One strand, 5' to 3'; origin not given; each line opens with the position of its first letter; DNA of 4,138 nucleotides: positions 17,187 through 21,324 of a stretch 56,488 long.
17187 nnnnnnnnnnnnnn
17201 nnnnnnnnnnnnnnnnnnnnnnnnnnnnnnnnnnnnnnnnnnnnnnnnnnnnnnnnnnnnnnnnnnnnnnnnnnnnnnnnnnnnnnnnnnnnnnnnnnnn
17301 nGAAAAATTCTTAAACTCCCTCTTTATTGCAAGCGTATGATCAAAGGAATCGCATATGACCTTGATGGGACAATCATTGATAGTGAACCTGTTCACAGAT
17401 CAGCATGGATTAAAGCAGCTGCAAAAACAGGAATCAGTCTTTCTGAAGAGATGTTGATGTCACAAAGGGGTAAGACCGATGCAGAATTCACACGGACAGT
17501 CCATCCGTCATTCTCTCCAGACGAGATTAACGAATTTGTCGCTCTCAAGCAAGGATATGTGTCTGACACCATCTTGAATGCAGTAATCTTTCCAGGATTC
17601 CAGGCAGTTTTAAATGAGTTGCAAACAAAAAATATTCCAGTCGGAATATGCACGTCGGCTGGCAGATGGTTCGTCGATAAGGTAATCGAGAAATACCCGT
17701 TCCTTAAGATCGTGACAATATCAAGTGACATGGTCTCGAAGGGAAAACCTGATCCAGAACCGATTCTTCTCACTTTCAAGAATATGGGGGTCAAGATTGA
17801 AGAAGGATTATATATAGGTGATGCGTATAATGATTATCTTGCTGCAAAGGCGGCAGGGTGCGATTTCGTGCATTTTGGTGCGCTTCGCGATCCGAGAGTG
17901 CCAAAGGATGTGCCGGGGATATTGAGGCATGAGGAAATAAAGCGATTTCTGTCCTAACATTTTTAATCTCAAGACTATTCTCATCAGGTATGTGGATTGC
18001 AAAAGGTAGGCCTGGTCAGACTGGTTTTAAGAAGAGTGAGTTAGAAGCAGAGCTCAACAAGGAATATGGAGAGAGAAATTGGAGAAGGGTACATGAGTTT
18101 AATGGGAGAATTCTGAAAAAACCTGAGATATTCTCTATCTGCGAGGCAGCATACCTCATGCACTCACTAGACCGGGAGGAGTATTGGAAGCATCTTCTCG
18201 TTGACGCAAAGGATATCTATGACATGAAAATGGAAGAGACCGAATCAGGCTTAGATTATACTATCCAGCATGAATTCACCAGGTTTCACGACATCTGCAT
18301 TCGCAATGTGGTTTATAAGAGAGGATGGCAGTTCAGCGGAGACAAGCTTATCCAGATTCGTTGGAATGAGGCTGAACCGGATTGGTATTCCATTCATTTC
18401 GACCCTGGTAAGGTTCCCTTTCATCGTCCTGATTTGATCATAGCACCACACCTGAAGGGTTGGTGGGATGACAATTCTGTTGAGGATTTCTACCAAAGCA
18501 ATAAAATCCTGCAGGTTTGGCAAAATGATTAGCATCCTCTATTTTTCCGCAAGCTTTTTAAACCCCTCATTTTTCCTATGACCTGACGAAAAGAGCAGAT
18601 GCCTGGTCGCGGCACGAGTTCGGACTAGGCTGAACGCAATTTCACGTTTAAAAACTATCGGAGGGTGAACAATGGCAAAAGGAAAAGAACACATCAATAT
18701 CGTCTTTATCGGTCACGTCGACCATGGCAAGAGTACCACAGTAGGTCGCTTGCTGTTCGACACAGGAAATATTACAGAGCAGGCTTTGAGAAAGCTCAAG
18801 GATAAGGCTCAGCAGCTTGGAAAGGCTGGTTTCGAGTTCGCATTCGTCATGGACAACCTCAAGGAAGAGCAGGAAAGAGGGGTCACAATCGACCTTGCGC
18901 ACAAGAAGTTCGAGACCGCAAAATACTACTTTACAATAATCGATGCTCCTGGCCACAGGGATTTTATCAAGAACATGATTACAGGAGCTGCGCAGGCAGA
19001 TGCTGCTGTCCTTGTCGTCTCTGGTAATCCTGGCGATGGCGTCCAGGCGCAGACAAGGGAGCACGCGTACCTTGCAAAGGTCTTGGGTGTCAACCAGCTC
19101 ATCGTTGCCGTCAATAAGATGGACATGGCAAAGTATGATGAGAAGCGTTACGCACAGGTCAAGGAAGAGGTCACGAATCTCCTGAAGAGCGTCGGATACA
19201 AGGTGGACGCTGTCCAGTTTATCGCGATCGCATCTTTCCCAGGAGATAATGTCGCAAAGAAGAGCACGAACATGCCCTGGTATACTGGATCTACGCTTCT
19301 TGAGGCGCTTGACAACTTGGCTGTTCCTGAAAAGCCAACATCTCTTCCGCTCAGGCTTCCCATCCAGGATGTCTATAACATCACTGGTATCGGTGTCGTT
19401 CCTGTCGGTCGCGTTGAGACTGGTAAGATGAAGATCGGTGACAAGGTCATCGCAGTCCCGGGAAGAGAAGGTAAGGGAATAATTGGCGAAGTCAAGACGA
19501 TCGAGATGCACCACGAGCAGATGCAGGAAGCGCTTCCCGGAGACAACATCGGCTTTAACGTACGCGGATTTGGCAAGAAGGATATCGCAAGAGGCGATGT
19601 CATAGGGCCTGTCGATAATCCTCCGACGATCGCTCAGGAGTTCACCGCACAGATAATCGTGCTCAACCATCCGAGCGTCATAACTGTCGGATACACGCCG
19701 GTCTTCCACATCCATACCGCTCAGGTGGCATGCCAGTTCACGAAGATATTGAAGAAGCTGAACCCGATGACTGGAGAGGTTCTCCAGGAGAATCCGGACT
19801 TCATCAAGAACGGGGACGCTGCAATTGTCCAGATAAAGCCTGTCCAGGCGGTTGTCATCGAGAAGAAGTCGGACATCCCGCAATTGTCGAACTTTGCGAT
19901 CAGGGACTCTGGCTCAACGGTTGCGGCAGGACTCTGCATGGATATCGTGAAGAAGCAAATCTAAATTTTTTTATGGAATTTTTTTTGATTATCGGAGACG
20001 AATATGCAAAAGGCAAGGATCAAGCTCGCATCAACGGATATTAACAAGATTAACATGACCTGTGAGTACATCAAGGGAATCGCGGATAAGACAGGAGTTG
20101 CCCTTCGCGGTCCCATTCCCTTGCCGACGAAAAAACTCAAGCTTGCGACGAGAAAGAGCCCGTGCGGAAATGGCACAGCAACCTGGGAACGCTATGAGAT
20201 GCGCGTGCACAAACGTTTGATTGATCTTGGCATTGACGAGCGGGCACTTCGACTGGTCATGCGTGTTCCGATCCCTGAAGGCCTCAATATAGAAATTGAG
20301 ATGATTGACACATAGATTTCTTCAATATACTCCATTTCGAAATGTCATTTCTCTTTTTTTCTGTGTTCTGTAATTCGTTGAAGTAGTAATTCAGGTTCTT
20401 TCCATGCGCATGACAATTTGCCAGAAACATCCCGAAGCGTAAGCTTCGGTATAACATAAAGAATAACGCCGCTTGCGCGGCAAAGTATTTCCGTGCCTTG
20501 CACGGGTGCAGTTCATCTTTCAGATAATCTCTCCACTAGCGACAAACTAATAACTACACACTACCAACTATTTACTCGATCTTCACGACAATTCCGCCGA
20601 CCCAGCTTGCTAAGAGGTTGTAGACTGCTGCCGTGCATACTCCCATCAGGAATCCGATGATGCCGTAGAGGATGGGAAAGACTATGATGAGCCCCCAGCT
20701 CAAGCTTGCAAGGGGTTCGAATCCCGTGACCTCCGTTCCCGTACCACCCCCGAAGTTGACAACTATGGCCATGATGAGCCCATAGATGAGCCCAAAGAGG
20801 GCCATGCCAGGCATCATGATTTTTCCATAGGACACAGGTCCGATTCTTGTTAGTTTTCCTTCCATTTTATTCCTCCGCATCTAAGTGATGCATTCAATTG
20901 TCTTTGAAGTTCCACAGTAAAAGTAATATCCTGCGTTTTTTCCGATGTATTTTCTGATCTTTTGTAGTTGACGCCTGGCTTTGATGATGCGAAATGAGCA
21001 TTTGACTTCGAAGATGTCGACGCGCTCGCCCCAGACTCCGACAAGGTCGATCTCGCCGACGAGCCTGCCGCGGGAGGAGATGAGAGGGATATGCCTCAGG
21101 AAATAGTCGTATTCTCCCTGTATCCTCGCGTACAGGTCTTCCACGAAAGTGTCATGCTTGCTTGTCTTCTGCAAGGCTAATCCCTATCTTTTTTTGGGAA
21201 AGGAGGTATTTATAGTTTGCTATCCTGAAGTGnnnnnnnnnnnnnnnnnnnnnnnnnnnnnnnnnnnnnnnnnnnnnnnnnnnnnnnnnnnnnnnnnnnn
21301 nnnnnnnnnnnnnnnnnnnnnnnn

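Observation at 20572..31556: Translationally coupled operon of a MoxR AAA+ ATPase, an HExxH-vWA fusion and two Hsp90-like GHKL ATPases, with nuclease and membrane tail genes; candidate undescribed NTPase-driven system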

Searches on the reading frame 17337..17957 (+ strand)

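Call 9: search_protein_families(library=pfam, proteins=[window:17337-17957:+], max_evalue=0.001)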
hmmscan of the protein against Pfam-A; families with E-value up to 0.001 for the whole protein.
window:17337-17957:+ (206 aa): 4 families
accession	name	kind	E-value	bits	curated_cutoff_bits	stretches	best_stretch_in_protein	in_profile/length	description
PF13419.12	HAD_2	-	5.2e-27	95.5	23.8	1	5-178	1-176/178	Haloacid dehalogenase-like hydrolase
PF00702.32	Hydrolase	-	1e-24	88.4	26.4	1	2-174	1-191/191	haloacid dehalogenase-like hydrolase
PF12710.13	HAD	-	2.7e-07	31.7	27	1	6-169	2-187/189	haloacid dehalogenase-like hydrolase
PF13242.12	Hydrolase_like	-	0.00015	22.1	22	1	136-178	3-46/75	HAD-hyrolase-like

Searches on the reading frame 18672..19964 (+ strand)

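Call 9: search_protein_families(library=pfam, proteins=[window:18672-19964:+], max_evalue=0.001)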
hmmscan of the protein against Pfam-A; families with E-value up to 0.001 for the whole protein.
window:18672-19964:+ (430 aa): 5 families
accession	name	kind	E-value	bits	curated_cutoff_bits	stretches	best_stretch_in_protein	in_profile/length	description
PF00009.33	GTP_EFTU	-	4.6e-59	199.6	26.5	1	5-216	1-185/188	Elongation factor Tu GTP binding domain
PF22594.2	GTP-eEF1A_C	-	5.3e-34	117.1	27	1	323-422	1-100/101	GTP-eEF1A C-terminal domain-like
PF03143.23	GTP_EFTU_D3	-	1.1e-27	96.8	27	1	319-425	3-105/106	Elongation factor Tu C-terminal domain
PF03144.31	GTP_EFTU_D2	-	6.6e-19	68.6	30.3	1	241-311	1-72/73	Elongation factor Tu domain 2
PF01926.29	MMR_HSR1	-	4.1e-05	24.1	21.9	0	62-149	23-113/113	50S ribosome-binding GTPase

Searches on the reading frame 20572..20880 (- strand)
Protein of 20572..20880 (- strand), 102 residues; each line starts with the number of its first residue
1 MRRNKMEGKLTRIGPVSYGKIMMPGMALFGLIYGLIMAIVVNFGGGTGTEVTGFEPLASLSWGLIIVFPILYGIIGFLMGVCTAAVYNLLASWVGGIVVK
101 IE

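Call 4: search_protein_families(library=pfam, proteins=[window:20572-20880:-], max_evalue=0.1)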
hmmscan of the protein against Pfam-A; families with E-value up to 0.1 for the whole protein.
window:20572-20880:- (102 aa): 2 families
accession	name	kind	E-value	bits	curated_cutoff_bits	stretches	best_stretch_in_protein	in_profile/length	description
PF12089.13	DUF3566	-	0.0098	16.7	22.2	0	60-101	71-116/118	Transmembrane domain of unknown function (DUF3566)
PF18926.5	DUF5676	-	0.076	14.4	27.6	0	60-89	52-81/82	2TM family of unknown function (DUF5676)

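Call 5: search_protein_families(library=padloc, proteins=[window:20572-20880:-], max_evalue=0.1)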
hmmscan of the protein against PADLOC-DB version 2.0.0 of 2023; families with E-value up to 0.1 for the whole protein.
window:20572-20880:- (102 aa): 0 families

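Call 18: search_protein_families(library=ncbifam, proteins=[window:20572-20880:-], max_evalue=0.1)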
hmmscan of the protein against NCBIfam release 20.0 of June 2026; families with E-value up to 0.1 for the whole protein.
window:20572-20880:- (102 aa): 0 families

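Call 63: search_protein_families(library=phrogs, proteins=[window:20572-20880:-], max_evalue=0.1)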
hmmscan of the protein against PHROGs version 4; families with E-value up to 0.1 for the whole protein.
window:20572-20880:- (102 aa): 0 families

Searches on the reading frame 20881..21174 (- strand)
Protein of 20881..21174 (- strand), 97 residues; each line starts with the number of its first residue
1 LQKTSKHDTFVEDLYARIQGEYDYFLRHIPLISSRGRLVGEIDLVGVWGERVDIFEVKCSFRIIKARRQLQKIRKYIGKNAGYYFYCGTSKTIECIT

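Call 4: search_protein_families(library=pfam, proteins=[window:20881-21174:-], max_evalue=0.1)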
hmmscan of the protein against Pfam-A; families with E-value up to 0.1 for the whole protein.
window:20881-21174:- (97 aa): 1 family
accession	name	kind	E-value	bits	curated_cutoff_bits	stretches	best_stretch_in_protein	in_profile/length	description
PF13821.11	DUF4187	-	0.039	14.2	29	1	61-90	6-35/54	Domain of unknown function (DUF4187)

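Call 5: search_protein_families(library=padloc, proteins=[window:20881-21174:-], max_evalue=0.1)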
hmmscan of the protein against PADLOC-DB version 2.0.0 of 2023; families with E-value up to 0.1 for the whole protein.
window:20881-21174:- (97 aa): 0 families

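Call 18: search_protein_families(library=ncbifam, proteins=[window:20881-21174:-], max_evalue=0.1)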
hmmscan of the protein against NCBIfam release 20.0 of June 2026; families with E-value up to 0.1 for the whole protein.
window:20881-21174:- (97 aa): 1 family
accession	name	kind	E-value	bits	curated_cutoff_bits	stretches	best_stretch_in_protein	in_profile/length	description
NF011269.0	PRK14676.1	equivalog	0.055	13.6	190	1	22-72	21-70/117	hypothetical protein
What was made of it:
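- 20881..21174 (-): G6: 97-aa protein (TTG start) with a GEIDLV...DIFEVK motif, possibly a YraN/UPF0102-like PD-(D/E)xK nuclease. It is lineage-specific and probably not part of the system. NCBIfam PRK14676 E 0.055 only (call 18).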

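Call 63: search_protein_families(library=phrogs, proteins=[window:20881-21174:-], max_evalue=0.1)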
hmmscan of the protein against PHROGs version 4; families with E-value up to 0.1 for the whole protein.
window:20881-21174:- (97 aa): 0 families

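Call 64: search_solved_structures(query=window:20881-21174:-, max_evalue=10, show_alignments=2)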
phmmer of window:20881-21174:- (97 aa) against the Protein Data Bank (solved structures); distinct sequences matched with E-value up to 10: 1.
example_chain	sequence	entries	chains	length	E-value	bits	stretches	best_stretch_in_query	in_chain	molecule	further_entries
2yvy_A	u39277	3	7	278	1.8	11.8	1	8-45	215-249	Mg2+ transporter MgtE | Magnesium transporter MgtE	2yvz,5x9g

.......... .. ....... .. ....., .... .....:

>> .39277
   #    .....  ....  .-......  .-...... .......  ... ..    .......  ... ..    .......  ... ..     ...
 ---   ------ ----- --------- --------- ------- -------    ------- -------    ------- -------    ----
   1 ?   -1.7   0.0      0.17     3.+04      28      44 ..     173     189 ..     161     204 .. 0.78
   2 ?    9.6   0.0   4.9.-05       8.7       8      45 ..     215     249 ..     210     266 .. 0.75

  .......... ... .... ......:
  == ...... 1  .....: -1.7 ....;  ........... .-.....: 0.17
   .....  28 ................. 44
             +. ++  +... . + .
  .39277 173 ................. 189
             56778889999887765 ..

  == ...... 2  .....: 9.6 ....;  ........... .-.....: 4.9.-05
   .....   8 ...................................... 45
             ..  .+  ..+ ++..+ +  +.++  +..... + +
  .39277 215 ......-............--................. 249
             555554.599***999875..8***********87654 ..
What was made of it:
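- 20881..21174 (-): No PDB hit (call 64).
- Checked: There is no PDB match (call 64).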
